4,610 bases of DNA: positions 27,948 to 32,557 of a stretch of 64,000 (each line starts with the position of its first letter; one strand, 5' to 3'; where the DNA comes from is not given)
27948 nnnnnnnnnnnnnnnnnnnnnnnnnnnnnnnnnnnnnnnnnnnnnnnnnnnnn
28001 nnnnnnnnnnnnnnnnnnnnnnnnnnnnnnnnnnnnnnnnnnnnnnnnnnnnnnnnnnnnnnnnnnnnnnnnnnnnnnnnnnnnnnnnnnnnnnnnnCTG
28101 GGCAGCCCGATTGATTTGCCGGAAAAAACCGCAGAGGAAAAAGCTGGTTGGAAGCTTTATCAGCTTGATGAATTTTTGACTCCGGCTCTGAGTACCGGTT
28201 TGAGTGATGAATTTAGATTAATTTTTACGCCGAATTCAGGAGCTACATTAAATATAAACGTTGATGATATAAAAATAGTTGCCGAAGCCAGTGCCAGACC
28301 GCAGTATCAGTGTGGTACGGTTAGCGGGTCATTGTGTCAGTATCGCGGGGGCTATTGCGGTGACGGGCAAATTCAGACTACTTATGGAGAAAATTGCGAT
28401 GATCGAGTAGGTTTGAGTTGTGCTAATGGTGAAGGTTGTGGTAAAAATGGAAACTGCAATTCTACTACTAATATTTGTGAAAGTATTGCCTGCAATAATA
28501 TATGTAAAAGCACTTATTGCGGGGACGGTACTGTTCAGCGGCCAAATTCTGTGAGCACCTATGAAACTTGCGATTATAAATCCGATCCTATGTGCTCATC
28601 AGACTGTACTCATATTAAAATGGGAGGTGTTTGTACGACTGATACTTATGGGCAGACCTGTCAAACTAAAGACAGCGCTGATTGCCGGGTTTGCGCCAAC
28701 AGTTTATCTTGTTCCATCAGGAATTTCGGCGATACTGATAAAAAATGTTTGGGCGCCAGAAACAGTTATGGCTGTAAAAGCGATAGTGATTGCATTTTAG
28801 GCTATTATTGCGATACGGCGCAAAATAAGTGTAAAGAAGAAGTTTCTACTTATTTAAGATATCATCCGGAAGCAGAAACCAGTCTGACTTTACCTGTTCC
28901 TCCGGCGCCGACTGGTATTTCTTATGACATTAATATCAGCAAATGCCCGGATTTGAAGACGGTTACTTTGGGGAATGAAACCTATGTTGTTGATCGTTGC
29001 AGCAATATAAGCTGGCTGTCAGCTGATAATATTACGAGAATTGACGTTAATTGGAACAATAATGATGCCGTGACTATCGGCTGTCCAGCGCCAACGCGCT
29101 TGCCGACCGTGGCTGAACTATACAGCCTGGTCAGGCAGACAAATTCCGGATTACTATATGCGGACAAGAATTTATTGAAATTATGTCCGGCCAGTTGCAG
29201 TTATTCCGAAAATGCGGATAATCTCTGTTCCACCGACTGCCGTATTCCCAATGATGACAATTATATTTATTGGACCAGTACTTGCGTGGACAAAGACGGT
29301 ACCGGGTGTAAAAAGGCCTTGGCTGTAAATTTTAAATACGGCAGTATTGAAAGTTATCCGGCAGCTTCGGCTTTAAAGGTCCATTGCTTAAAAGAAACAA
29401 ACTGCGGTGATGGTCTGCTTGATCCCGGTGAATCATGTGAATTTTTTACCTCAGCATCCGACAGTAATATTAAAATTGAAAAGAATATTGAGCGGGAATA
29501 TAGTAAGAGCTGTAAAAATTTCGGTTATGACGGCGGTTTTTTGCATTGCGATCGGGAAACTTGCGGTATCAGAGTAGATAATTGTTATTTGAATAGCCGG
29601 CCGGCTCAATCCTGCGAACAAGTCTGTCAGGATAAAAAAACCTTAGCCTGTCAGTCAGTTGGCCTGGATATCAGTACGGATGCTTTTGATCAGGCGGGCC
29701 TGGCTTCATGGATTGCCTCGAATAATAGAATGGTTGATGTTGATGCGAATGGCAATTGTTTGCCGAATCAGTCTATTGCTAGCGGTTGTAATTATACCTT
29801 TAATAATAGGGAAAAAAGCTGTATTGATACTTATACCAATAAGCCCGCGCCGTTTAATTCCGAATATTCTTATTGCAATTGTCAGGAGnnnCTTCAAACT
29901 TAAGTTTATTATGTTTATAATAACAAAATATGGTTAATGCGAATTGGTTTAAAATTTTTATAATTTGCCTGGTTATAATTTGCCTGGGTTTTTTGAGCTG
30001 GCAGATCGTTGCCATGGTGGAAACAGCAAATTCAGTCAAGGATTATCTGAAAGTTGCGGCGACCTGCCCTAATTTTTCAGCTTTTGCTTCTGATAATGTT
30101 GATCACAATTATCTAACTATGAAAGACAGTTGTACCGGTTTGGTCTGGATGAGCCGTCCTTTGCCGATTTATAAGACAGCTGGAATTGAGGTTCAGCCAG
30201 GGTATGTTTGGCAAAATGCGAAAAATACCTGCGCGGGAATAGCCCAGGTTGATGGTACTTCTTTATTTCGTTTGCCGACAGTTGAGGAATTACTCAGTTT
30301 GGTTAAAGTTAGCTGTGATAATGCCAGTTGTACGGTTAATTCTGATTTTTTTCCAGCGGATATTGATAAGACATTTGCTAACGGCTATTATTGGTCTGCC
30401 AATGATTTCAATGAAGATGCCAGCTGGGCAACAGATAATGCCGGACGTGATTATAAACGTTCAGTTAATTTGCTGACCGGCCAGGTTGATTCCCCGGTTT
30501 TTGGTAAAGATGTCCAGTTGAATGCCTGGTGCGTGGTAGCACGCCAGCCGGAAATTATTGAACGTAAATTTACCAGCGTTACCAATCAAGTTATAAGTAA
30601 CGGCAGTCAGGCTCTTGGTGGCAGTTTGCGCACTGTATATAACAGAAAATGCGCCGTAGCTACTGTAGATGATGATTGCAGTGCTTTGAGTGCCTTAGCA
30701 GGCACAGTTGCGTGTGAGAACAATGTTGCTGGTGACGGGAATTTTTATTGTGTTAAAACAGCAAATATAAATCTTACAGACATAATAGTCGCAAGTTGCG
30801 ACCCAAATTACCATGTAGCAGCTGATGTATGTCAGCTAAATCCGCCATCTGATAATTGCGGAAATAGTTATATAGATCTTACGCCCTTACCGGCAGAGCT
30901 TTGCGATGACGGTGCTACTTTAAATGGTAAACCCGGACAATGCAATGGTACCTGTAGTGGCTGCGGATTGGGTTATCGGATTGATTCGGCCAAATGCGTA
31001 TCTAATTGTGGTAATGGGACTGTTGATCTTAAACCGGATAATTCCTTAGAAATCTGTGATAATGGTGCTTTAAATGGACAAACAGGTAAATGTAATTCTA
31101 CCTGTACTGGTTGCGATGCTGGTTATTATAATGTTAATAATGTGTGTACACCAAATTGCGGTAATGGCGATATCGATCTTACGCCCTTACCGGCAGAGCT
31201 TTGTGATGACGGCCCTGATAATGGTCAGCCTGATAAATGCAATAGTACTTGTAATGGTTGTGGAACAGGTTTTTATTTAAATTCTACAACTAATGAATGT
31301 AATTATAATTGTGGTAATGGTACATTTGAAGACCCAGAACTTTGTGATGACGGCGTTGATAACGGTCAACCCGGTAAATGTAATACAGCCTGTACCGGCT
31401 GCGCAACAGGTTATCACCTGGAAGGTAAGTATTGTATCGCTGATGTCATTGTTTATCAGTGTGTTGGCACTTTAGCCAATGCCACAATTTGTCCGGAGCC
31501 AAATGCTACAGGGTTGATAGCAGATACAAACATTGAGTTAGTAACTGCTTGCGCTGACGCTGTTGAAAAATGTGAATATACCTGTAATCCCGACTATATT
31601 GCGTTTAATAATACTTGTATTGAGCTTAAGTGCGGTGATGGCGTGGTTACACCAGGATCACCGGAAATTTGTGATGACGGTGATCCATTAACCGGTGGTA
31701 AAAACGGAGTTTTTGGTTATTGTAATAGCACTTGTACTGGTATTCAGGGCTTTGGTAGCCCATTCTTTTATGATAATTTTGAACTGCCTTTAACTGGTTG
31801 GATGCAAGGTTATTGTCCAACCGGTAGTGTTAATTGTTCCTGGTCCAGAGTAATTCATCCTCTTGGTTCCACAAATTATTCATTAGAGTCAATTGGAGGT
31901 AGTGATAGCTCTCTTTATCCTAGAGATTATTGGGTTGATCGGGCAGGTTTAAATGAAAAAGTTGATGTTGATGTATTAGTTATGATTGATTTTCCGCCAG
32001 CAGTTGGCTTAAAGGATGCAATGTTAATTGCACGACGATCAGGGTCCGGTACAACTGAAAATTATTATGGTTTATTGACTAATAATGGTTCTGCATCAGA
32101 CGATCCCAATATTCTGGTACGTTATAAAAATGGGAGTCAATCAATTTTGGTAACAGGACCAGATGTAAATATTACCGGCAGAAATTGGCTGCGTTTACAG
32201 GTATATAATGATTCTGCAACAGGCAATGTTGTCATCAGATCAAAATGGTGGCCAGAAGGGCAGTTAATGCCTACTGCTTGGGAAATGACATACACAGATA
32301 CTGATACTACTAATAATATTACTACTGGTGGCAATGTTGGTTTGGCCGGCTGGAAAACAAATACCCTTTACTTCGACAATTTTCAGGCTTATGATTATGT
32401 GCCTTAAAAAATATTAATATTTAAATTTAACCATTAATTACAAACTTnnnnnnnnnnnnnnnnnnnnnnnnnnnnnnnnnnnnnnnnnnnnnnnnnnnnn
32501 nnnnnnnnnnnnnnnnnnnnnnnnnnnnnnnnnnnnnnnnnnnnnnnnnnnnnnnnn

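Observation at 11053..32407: Lectin/CBM-rich giant proteome: 5 LamG, at least 4 CBM4/9-like and 2 DUF1566 domains in about 20 kb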

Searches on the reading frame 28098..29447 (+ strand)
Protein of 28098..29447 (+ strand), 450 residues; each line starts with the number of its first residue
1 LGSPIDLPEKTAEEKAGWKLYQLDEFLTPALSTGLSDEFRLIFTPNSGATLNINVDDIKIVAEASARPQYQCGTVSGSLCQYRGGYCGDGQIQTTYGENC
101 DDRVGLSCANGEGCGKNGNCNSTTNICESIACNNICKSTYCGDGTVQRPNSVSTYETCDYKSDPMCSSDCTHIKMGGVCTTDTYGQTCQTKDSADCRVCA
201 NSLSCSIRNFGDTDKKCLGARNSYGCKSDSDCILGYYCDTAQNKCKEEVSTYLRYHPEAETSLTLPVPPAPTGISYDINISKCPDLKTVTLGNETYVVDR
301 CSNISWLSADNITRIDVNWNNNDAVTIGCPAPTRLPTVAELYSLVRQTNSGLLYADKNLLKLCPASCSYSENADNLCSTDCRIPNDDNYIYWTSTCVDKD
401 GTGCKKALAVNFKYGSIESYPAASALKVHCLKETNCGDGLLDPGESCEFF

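Call 16: search_protein_families(library=pfam, proteins=[window:28098-29447:+], max_evalue=0.1)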
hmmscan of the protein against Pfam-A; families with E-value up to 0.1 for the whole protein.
window:28098-29447:+ (450 aa): 1 family
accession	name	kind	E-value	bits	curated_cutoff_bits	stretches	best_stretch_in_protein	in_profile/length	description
PF07603.17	Lcl_C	-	4.1e-05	24.3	34.9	1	334-430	46-115/117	Lcl C-terminal domain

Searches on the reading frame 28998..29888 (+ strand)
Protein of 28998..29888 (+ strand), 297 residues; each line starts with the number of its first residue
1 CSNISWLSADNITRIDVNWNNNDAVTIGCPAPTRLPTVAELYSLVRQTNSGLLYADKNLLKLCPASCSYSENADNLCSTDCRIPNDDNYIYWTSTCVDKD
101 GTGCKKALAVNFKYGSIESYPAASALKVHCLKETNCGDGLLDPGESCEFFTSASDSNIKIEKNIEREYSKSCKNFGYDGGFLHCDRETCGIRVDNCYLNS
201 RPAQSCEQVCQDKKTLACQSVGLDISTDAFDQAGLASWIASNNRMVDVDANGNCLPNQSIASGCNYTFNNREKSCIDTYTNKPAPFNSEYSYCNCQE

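Call 79: search_protein_families(library=pfam, proteins=[window:28998-29888:+], max_evalue=0.1)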
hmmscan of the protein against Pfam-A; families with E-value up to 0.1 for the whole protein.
window:28998-29888:+ (297 aa): 1 family
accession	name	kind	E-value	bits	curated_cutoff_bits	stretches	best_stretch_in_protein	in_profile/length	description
PF07603.17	Lcl_C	-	4e-05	24.3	34.9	1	34-130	46-115/117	Lcl C-terminal domain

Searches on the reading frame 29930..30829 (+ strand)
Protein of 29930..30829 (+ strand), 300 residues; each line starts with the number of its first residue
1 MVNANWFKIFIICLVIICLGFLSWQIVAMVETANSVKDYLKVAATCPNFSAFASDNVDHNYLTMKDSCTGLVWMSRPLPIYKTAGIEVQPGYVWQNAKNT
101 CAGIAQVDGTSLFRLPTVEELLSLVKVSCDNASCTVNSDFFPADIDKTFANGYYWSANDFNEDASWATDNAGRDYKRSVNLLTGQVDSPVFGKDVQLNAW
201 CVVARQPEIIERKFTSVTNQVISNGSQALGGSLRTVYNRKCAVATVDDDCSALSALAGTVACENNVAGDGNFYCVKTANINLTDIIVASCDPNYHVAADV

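Call 79: search_protein_families(library=pfam, proteins=[window:29930-30829:+], max_evalue=0.1)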
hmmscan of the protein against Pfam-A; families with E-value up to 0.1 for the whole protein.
window:29930-30829:+ (300 aa): 1 family
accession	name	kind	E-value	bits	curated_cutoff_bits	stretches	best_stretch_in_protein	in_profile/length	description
PF07603.17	Lcl_C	-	6.4e-15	55.9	34.9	1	63-188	2-104/117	Lcl C-terminal domain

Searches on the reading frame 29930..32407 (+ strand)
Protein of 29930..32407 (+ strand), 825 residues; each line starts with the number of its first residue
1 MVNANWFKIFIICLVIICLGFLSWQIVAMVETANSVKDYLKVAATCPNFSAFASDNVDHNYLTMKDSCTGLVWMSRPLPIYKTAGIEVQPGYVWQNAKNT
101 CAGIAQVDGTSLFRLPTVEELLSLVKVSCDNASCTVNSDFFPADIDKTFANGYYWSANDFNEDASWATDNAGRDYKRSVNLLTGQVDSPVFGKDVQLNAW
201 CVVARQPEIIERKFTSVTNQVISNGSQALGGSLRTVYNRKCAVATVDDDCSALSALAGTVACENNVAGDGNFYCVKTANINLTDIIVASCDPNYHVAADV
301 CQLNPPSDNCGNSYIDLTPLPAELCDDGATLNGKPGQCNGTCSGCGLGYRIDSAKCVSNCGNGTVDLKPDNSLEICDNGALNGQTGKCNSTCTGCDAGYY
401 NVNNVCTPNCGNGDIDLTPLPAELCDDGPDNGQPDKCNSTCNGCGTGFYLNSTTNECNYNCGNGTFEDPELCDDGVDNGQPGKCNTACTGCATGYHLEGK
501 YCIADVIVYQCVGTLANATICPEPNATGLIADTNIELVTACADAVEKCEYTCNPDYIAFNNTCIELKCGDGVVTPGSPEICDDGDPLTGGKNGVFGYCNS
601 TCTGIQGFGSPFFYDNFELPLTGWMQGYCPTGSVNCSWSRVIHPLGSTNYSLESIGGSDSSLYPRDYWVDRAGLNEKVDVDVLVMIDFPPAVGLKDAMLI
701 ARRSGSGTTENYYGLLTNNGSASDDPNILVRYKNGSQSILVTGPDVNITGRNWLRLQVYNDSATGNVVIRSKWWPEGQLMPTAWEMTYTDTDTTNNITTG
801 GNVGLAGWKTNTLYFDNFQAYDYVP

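Call 3: search_protein_families(library=pfam, proteins=[window:29930-32407:+], max_evalue=0.01)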
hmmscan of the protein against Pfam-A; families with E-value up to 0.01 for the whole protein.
window:29930-32407:+ (825 aa): 2 families
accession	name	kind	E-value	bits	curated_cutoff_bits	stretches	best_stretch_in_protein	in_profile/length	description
PF07603.17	Lcl_C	-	3.6e-14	53.5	34.9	1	63-186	2-102/117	Lcl C-terminal domain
PF13948.11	DUF4215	-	6e-12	46.1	27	3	441-482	1-42/47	Domain of unknown function (DUF4215)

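Call 74: search_solved_structures(query=window:29930-32404:+, max_evalue=0.01)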
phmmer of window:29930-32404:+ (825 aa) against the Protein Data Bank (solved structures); distinct sequences matched with E-value up to 0.01: 0.

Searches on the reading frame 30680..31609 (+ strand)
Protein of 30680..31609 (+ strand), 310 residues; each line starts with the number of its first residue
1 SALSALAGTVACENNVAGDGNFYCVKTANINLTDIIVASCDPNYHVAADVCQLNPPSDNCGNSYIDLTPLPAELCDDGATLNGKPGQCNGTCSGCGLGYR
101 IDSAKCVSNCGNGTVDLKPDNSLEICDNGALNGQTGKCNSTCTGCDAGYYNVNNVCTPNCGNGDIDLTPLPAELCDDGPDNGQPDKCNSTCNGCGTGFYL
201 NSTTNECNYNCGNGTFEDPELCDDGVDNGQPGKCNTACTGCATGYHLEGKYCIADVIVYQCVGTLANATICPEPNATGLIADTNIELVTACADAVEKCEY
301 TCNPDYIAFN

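Call 79: search_protein_families(library=pfam, proteins=[window:30680-31609:+], max_evalue=0.1)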
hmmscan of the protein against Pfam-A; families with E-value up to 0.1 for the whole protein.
window:30680-31609:+ (310 aa): 1 family
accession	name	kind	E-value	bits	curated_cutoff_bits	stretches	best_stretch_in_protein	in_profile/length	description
PF13948.11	DUF4215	-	3.2e-10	40.6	27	3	92-142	1-46/47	Domain of unknown function (DUF4215)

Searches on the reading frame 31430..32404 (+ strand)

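Call 79: search_protein_families(library=pfam, proteins=[window:31430-32404:+], max_evalue=0.1)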
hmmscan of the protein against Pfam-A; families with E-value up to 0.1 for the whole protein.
window:31430-32404:+ (325 aa): 1 family
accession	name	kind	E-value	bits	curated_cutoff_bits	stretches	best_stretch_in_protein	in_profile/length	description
PF13948.11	DUF4215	-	0.003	18.3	27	1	52-84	4-35/47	Domain of unknown function (DUF4215)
